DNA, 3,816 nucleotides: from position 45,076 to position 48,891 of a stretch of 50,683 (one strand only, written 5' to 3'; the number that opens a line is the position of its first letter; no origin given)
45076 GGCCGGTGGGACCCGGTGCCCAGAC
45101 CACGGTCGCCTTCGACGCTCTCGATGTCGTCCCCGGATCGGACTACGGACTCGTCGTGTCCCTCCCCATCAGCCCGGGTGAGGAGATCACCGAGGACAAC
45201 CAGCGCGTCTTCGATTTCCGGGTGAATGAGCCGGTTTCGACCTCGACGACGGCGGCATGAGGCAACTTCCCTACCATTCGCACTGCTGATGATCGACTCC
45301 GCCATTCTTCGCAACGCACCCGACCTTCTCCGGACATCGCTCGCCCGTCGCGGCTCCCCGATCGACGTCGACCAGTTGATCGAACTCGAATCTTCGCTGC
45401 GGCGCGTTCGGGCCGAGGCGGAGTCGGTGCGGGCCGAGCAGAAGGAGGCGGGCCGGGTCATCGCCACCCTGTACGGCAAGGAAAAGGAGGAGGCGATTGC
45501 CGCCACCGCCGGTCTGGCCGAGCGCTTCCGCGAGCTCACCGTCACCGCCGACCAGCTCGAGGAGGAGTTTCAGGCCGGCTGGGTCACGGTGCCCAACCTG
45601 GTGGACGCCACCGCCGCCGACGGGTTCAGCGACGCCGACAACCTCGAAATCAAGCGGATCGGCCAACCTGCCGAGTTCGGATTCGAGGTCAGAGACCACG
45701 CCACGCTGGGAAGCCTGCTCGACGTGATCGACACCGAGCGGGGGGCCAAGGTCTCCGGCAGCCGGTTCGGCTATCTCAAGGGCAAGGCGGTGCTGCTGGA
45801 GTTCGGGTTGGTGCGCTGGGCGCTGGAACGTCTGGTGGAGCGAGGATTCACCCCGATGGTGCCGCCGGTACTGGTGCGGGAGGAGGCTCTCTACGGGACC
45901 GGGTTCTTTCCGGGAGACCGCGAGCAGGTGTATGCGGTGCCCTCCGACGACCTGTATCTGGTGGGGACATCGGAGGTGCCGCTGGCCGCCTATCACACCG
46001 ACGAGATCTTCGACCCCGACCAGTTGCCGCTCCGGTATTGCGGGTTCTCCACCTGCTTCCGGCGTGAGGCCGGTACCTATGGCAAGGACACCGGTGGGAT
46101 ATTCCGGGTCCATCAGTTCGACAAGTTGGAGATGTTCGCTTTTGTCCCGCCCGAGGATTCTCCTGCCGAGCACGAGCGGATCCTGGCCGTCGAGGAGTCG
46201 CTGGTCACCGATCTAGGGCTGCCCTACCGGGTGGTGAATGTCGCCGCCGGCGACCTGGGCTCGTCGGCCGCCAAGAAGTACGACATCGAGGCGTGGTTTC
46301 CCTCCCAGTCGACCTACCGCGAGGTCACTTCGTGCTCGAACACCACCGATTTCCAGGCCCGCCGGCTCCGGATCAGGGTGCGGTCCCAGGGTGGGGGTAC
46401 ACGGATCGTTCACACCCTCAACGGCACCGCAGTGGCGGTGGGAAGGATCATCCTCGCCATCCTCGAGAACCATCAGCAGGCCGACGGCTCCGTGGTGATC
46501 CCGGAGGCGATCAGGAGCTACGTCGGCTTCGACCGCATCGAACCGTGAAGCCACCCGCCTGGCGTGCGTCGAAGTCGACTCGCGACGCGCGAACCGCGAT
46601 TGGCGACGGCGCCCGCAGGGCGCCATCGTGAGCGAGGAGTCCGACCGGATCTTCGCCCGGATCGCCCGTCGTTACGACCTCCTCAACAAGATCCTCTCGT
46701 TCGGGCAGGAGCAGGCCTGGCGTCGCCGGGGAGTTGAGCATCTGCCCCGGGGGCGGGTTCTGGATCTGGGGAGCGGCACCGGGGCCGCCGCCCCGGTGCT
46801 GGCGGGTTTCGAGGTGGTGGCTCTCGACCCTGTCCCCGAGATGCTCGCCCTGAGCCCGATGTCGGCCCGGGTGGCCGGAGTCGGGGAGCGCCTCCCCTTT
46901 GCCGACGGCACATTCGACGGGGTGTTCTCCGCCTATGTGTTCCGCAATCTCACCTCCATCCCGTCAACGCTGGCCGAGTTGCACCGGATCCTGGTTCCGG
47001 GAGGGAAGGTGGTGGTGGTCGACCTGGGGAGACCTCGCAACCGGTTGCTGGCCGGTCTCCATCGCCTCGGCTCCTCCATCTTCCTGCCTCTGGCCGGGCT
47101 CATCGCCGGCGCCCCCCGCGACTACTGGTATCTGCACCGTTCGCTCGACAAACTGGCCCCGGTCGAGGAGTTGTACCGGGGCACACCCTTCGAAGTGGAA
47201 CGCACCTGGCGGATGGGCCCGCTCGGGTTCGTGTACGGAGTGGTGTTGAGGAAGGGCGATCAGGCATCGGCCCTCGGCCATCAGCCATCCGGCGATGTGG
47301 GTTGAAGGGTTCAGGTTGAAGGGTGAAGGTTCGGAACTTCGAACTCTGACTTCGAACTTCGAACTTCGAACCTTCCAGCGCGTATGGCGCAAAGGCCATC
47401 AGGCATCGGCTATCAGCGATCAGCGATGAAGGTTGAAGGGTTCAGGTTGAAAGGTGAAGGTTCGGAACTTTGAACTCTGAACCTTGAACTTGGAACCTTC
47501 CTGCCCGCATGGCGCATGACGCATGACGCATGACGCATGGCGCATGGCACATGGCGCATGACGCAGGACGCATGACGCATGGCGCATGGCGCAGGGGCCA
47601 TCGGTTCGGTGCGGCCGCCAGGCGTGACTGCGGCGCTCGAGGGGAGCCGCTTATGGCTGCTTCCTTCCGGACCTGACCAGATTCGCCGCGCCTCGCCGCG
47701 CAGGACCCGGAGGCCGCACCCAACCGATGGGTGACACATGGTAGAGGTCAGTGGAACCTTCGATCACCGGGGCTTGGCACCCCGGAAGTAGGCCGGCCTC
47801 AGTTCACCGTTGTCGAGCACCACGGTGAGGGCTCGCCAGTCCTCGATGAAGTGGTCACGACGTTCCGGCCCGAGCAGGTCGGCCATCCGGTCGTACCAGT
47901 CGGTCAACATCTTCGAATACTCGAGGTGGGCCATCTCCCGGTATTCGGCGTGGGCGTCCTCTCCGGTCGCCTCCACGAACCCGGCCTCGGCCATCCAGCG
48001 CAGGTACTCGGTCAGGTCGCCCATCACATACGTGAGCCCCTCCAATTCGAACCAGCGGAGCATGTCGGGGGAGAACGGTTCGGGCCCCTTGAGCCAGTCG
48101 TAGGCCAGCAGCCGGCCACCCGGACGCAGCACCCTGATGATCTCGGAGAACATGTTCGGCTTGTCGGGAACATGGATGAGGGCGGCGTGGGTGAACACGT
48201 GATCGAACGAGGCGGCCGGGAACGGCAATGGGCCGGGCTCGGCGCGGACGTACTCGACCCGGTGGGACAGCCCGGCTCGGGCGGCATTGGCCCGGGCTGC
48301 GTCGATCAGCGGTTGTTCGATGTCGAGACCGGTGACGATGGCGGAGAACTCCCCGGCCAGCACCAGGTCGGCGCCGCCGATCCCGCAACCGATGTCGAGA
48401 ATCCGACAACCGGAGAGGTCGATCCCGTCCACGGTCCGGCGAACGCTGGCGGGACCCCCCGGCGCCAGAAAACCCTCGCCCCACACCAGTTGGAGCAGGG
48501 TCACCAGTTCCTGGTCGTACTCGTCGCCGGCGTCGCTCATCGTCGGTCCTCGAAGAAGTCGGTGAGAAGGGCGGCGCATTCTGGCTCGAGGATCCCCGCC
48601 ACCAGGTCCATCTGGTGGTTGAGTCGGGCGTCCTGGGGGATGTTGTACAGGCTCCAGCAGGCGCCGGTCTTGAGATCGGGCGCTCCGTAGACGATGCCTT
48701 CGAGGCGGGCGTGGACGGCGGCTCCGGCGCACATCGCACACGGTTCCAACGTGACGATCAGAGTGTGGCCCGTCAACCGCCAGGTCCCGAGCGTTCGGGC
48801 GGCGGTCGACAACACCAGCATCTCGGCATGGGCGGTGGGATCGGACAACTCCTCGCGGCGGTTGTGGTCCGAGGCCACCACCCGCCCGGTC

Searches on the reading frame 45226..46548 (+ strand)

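Call 13: search_protein_families(library=pfam, proteins=[window:45226-46548:+])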
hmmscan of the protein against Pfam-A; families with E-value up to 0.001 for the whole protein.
window:45226-46548:+ (440 aa): 2 families
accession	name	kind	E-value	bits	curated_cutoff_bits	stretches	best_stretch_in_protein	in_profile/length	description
PF00587.30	tRNA-synt_2b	-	1.7e-37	129.6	29.3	1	241-416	9-179/179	tRNA synthetase class II core domain (G, H, P, S and T)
PF02403.27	Seryl_tRNA_N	-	3.9e-17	62.9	28.2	1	22-126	1-108/108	Seryl-tRNA synthetase N-terminal domain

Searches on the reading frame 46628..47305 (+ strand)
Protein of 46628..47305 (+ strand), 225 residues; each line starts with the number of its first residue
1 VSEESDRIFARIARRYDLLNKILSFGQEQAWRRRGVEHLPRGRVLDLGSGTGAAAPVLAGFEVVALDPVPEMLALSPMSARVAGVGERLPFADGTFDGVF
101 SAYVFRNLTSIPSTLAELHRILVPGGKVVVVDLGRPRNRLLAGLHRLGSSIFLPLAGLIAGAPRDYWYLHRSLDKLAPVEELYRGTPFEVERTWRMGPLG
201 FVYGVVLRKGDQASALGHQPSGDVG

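Call 13: search_protein_families(library=pfam, proteins=[window:46628-47305:+])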
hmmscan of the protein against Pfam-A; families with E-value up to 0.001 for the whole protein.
window:46628-47305:+ (225 aa): 6 families
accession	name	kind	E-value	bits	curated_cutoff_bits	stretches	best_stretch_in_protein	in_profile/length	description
PF01209.24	Ubie_methyltran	-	9e-23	81.3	20.1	1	5-180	9-202/233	ubiE/COQ5 methyltransferase family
PF08241.18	Methyltransf_11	-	2.1e-17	64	21.2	1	45-130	1-95/95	Methyltransferase domain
PF13649.12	Methyltransf_25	-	2.9e-12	47.6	27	1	44-126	1-97/97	Methyltransferase domain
PF13489.12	Methyltransf_23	-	1.4e-10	41.6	27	1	38-136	20-122/164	Methyltransferase domain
PF13847.12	Methyltransf_31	-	5.7e-08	33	27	1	43-133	6-112/145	Methyltransferase domain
PF08242.18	Methyltransf_12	-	8.9e-07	30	30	1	45-127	1-97/98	Methyltransferase domain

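Call 47: find_homologous_proteins(query=window:46628-47305:+)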
Query window:46628-47305:+ (225 aa): 2296 proteins with E <= 0.001 among 6136 candidates; the best 120 are listed.
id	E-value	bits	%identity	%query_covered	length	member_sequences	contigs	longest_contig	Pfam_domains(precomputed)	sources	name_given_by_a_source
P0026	1.2e-143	495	100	100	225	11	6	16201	PF13847.13,PF13489.13,PF13649.13,PF01209.25,PF08241.19,PF08242.19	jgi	-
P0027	8.8e-128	443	91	97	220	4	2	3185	PF13847.13,PF13489.13,PF13649.13,PF01209.25,PF08241.19,PF08242.19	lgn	-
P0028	1.7e-105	370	80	94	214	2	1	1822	PF13847.13,PF13489.13,PF13649.13,PF01209.25,PF08241.19,PF08242.19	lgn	-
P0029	1.9e-104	366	77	93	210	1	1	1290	PF13847.13,PF13489.13,PF13649.13,PF01209.25,PF08241.19,PF08242.19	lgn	-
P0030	1.2e-103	364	79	96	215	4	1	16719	PF13847.13,PF13489.13,PF13649.13,PF01209.25,PF08241.19,PF08242.19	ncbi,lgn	-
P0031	6.2e-103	361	77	93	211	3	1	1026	PF13847.13,PF13489.13,PF13649.13,PF01209.25,PF08241.19,PF08242.19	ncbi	-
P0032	1.0e-102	361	78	93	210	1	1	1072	PF13847.13,PF13489.13,PF13649.13,PF01209.25,PF08241.19,PF08242.19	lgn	-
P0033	4.8e-102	358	78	93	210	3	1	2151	PF13847.13,PF13489.13,PF13649.13,PF01209.25,PF08241.19,PF08242.19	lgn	-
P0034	2.0e-101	356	77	93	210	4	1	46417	PF13847.13,PF13489.13,PF13649.13,PF01209.25,PF08241.19,PF08242.19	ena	-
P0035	2.2e-101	356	78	93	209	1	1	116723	PF13847.13,PF13489.13,PF13649.13,PF01209.25,PF08241.19,PF08242.19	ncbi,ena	-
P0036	4.2e-101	355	75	93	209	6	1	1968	PF13847.13,PF13489.13,PF13649.13,PF01209.25,PF08241.19,PF08242.19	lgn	-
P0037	4.8e-101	355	77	93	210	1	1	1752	PF13847.13,PF13489.13,PF13649.13,PF01209.25,PF08241.19,PF08242.19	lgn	-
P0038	6.8e-101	355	77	93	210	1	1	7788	PF13847.13,PF13489.13,PF13649.13,PF01209.25,PF08241.19,PF08242.19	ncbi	-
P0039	1.1e-100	354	78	93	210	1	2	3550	PF13847.13,PF13489.13,PF13649.13,PF01209.25,PF08241.19,PF08242.19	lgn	-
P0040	1.9e-100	353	77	93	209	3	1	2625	PF13847.13,PF13489.13,PF13649.13,PF01209.25,PF08241.19,PF08242.19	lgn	-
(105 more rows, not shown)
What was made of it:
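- On Cyanobacterial STRR1-3 proper: The host is probably Acidimicrobiia (call 47).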

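Call 48: find_encoding_contigs(protein=P0026, flank=10000, max_places=6)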
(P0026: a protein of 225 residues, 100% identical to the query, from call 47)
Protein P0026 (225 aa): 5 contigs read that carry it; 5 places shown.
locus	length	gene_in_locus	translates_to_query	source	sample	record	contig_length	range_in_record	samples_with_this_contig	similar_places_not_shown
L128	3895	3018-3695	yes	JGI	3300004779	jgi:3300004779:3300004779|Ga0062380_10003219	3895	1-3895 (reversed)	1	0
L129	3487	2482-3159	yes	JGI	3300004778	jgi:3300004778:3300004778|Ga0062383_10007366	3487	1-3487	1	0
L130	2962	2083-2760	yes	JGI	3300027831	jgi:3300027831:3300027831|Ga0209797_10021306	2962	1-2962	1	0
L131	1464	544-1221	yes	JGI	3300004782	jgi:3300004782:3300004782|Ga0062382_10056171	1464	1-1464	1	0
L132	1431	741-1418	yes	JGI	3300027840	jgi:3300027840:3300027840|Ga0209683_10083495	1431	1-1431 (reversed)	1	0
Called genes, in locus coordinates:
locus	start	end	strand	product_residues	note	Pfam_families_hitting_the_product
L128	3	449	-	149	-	?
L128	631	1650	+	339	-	-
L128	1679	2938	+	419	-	PF02403:Seryl_tRNA_N, PF00587:tRNA-synt_2b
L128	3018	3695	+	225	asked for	PF01209:Ubie_methyltran, PF13489:Methyltransf_23, PF13847:Methyltransf_31 (weak), PF08241:Methyltransf_11, PF08242:Methyltransf_12 (weak), PF13649:Methyltransf_25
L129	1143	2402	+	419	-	PF02403:Seryl_tRNA_N, PF00587:tRNA-synt_2b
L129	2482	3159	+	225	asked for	PF01209:Ubie_methyltran, PF13489:Methyltransf_23, PF13847:Methyltransf_31 (weak), PF08241:Methyltransf_11, PF08242:Methyltransf_12 (weak), PF13649:Methyltransf_25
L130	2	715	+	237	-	?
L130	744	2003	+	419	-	PF02403:Seryl_tRNA_N, PF00587:tRNA-synt_2b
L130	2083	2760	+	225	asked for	PF01209:Ubie_methyltran, PF13489:Methyltransf_23, PF13847:Methyltransf_31 (weak), PF08241:Methyltransf_11, PF08242:Methyltransf_12 (weak), PF13649:Methyltransf_25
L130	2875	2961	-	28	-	?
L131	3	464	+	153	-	?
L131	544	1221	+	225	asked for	PF01209:Ubie_methyltran, PF13489:Methyltransf_23, PF13847:Methyltransf_31 (weak), PF08241:Methyltransf_11, PF08242:Methyltransf_12 (weak), PF13649:Methyltransf_25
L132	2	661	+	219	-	?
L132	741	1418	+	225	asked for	PF01209:Ubie_methyltran, PF13489:Methyltransf_23, PF13847:Methyltransf_31 (weak), PF08241:Methyltransf_11, PF08242:Methyltransf_12 (weak), PF13649:Methyltransf_25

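Call 49: find_encoding_contigs(protein=P0027, flank=10000, max_places=3)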
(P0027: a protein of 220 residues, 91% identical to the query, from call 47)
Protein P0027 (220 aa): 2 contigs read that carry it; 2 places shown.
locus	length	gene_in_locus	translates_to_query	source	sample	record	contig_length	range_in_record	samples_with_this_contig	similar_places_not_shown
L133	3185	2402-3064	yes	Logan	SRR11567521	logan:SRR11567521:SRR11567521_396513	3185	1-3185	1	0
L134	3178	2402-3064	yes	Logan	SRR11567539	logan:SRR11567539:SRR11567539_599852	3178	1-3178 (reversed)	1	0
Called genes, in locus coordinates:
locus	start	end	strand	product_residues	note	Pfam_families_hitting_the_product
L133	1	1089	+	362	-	?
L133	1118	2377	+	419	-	PF02403:Seryl_tRNA_N, PF00587:tRNA-synt_2b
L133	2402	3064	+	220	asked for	PF01209:Ubie_methyltran, PF13489:Methyltransf_23, PF13847:Methyltransf_31 (weak), PF08241:Methyltransf_11, PF08242:Methyltransf_12, PF13649:Methyltransf_25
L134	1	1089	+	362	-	?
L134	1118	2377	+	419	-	PF02403:Seryl_tRNA_N, PF00587:tRNA-synt_2b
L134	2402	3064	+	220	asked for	PF01209:Ubie_methyltran, PF13489:Methyltransf_23, PF13847:Methyltransf_31 (weak), PF08241:Methyltransf_11, PF08242:Methyltransf_12, PF13649:Methyltransf_25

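Call 50: find_encoding_contigs(protein=P0030, flank=10000, max_places=3)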
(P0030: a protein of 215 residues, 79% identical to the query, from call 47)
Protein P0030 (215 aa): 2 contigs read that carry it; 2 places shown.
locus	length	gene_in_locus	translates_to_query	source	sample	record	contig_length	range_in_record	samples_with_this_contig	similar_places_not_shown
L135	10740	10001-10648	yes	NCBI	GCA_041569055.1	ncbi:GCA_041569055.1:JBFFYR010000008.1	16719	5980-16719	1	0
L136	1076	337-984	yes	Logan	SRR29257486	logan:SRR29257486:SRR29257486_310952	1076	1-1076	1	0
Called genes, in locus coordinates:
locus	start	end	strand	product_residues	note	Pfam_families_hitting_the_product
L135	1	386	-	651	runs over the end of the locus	PF00069:Pkinase, PF07714:PK_Tyr_Ser-Thr, PF03109:ABC1 (weak), PF03793:PASTA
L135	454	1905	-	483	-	PF21922:PBP_dimer_2, PF00905:Transpeptidase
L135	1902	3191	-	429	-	PF01098:FTSW_RODA_SPOVE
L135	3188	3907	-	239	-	PF00481:PP2C (weak), PF13672:PP2C_2, PF07228:SpoIIE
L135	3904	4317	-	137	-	PF16697:Yop-YscD_cpl, PF00498:FHA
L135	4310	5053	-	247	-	PF12401:FhaA_N, PF16697:Yop-YscD_cpl, PF00498:FHA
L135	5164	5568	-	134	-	PF08818:DUF1801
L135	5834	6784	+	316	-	PF00296:Bac_luciferase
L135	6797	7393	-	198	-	PF01553:Acyltransferase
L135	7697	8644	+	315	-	-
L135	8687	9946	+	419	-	PF02403:Seryl_tRNA_N, PF00587:tRNA-synt_2b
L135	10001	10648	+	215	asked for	PF01209:Ubie_methyltran, PF13489:Methyltransf_23, PF13847:Methyltransf_31 (weak), PF08241:Methyltransf_11, PF08242:Methyltransf_12 (faint), PF13649:Methyltransf_25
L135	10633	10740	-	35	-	?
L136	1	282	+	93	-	?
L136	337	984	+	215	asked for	PF01209:Ubie_methyltran, PF13489:Methyltransf_23, PF13847:Methyltransf_31 (weak), PF08241:Methyltransf_11, PF08242:Methyltransf_12 (faint), PF13649:Methyltransf_25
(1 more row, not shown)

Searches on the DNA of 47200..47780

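Call 76: search_rna_families(source=window, start=47200, end=47780, threshold=evalue, max_evalue=1, show_alignments=1)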
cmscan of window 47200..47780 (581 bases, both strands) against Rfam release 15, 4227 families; matches with E-value up to 1: 1.
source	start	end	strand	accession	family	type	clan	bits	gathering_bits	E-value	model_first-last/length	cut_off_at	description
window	47613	47712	-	RF00169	Bacteria_small_SRP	Gene;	CL00003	64.1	40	6.9e-14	1-97/97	no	Bacterial small signal recognition particle RNA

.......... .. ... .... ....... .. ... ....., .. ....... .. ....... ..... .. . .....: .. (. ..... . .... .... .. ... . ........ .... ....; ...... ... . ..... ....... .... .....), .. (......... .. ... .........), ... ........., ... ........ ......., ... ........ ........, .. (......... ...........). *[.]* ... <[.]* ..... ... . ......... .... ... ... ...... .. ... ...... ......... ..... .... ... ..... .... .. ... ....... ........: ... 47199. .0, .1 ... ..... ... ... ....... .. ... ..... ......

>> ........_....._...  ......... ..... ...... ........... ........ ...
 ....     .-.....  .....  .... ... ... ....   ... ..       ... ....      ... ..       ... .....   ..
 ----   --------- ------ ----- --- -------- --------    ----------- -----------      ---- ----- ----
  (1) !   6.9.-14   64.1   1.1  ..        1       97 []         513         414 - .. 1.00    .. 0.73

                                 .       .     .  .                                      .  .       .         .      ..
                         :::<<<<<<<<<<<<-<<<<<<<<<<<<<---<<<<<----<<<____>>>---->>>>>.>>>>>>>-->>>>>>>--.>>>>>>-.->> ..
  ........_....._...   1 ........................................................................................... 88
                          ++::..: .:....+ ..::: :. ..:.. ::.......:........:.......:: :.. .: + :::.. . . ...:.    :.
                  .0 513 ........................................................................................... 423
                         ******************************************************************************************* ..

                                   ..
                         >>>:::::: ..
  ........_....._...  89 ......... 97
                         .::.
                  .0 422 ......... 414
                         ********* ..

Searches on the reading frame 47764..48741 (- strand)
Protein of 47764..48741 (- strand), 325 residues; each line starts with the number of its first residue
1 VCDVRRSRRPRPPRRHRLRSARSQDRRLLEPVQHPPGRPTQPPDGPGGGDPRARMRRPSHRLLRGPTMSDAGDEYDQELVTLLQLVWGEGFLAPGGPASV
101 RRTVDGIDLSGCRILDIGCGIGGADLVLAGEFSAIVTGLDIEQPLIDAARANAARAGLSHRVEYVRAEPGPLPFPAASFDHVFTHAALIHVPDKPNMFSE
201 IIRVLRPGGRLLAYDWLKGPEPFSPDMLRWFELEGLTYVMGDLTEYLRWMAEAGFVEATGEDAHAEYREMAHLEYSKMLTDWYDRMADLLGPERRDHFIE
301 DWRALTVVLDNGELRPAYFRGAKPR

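Call 13: search_protein_families(library=pfam, proteins=[window:47764-48741:-])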
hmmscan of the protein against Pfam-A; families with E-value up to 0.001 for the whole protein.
window:47764-48741:- (325 aa): 9 families
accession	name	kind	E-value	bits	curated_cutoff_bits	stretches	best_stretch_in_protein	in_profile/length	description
PF08241.18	Methyltransf_11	-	3.9e-22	79.1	21.2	1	115-212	1-94/95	Methyltransferase domain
PF13649.12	Methyltransf_25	-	1.3e-20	74.3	27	1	114-209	1-97/97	Methyltransferase domain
PF13847.12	Methyltransf_31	-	6.2e-18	65.3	27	1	110-215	3-111/145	Methyltransferase domain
PF08242.18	Methyltransf_12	-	1.6e-12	48.4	30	1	115-211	1-98/98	Methyltransferase domain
PF01209.24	Ubie_methyltran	-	2.4e-12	47.2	20.1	1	108-214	45-152/233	ubiE/COQ5 methyltransferase family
PF13489.12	Methyltransf_23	-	2.1e-09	37.8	27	1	109-255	21-159/164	Methyltransferase domain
PF08003.17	Methyltransf_9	-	3.9e-05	23.2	23.8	1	108-304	113-305/315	Protein of unknown function (DUF1698)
PF02353.26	CMAS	-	6e-05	22.9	27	1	108-213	59-164/273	Mycolic acid cyclopropane synthetase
PF01135.25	PCMT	-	0.00089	19.5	20.3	0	110-212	73-170/210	Protein-L-isoaspartate(D-aspartate) O-methyltransferase (PCMT)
